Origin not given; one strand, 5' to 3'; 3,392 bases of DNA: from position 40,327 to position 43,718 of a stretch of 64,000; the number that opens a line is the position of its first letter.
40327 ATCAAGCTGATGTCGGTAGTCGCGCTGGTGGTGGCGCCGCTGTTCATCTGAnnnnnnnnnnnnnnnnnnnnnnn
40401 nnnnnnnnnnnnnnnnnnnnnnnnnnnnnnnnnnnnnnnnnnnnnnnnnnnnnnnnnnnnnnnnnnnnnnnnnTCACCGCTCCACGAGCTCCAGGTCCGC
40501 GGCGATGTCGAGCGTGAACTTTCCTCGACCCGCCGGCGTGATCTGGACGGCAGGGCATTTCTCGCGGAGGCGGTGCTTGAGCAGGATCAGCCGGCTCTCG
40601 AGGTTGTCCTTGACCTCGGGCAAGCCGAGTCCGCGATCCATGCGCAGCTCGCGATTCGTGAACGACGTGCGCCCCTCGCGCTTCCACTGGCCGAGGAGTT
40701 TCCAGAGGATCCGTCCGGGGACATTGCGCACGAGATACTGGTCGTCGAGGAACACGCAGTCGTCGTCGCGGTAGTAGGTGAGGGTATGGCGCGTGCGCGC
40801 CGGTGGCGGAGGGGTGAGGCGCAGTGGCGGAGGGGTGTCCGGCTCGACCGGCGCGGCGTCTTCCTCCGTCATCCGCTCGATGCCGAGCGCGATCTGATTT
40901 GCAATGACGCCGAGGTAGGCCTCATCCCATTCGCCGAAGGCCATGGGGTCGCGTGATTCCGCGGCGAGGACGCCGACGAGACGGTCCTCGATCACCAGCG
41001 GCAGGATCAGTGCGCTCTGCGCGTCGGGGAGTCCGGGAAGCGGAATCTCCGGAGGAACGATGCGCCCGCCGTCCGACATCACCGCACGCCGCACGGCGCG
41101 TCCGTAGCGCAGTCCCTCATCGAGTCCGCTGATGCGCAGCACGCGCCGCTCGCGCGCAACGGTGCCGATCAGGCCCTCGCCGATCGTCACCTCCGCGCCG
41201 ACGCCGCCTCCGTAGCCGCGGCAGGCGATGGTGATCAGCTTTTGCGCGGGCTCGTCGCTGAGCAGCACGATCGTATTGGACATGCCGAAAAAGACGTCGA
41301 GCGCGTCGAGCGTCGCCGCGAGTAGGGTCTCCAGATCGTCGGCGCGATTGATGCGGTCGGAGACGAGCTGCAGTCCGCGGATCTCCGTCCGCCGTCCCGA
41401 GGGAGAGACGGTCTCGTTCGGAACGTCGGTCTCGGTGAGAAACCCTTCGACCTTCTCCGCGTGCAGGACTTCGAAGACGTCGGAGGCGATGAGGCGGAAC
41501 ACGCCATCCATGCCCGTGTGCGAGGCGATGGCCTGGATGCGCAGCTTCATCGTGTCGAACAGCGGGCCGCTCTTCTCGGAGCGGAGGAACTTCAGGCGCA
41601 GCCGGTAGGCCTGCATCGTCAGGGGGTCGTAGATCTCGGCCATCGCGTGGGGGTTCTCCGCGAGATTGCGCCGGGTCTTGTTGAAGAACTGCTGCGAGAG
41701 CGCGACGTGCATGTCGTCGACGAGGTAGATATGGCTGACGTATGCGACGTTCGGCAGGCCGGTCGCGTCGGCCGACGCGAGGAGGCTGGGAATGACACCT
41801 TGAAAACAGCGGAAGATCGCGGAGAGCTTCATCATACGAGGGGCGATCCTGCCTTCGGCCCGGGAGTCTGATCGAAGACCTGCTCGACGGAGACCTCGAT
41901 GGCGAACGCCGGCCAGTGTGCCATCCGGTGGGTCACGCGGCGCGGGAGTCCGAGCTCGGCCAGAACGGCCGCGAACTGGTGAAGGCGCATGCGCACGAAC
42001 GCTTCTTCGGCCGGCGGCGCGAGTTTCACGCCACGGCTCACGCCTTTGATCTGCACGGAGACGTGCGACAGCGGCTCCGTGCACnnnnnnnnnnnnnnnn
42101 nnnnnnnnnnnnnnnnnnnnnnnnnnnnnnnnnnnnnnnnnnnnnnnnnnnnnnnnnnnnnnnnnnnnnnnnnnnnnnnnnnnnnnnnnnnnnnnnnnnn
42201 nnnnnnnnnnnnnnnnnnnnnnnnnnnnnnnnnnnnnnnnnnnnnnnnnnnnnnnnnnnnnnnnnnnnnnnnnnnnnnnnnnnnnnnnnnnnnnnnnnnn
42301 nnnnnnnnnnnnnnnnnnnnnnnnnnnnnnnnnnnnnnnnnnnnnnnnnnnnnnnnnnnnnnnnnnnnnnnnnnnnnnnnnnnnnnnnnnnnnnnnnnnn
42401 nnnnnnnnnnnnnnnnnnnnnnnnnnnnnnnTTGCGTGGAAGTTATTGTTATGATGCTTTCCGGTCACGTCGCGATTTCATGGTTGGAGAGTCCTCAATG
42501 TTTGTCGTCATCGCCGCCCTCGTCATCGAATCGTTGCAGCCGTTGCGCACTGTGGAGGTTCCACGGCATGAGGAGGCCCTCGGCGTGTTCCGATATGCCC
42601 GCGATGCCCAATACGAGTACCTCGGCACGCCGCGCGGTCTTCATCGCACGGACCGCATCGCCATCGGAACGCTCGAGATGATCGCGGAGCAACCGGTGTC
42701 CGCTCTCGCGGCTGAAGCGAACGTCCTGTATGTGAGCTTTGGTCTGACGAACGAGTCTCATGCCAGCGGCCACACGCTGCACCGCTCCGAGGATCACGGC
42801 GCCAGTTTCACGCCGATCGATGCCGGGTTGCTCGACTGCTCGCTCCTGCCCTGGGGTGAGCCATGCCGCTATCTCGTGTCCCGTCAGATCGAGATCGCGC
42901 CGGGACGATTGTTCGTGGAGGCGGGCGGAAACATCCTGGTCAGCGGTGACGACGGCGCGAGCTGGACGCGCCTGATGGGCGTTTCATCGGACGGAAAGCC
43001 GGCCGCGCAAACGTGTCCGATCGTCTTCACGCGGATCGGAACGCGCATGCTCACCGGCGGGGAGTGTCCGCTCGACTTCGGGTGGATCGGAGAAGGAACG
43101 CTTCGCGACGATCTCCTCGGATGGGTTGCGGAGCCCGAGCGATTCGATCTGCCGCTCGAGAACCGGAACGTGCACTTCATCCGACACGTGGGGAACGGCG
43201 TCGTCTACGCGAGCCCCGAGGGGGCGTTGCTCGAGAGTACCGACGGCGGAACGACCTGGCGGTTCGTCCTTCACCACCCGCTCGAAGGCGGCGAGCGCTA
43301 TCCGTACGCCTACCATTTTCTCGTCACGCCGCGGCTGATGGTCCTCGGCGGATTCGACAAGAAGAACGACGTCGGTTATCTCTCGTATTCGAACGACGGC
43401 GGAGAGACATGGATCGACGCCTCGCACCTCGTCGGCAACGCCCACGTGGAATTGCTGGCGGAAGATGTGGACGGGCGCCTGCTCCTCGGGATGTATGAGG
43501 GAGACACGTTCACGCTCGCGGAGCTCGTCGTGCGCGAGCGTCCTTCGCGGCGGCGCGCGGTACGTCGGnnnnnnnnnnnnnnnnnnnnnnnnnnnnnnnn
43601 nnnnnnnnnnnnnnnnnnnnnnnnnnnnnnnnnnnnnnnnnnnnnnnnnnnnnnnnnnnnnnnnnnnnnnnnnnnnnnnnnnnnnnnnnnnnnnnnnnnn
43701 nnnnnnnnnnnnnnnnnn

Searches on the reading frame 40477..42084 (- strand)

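Call 51: search_protein_families(library=pfam, proteins=[window:40477-42084:-], max_evalue=0.0001)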
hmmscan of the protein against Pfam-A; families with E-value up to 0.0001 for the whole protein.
window:40477-42084:- (536 aa): 4 families
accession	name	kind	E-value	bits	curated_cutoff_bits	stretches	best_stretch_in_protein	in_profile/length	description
PF13492.12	GAF_3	-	1.4e-12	48.6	27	1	250-404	1-129/129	GAF domain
PF13185.12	GAF_2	-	2.2e-12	47.8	28.6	1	249-403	2-136/136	GAF domain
PF01590.32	GAF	-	4.6e-12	47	22.4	1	250-401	1-132/133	GAF domain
PF01243.27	PNPOx_N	-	8.2e-05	23.4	28.1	0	101-147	16-59/120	Pyridoxamine 5'-phosphate oxidase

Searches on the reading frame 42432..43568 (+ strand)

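Call 51: search_protein_families(library=pfam, proteins=[window:42432-43568:+], max_evalue=0.0001)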
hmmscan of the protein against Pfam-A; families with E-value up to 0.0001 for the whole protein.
window:42432-43568:+ (379 aa): 1 family
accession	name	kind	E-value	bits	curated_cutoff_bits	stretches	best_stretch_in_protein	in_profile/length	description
PF02012.26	BNR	-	6.9e-05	22.7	27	0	269-277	3-11/12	BNR/Asp-box repeat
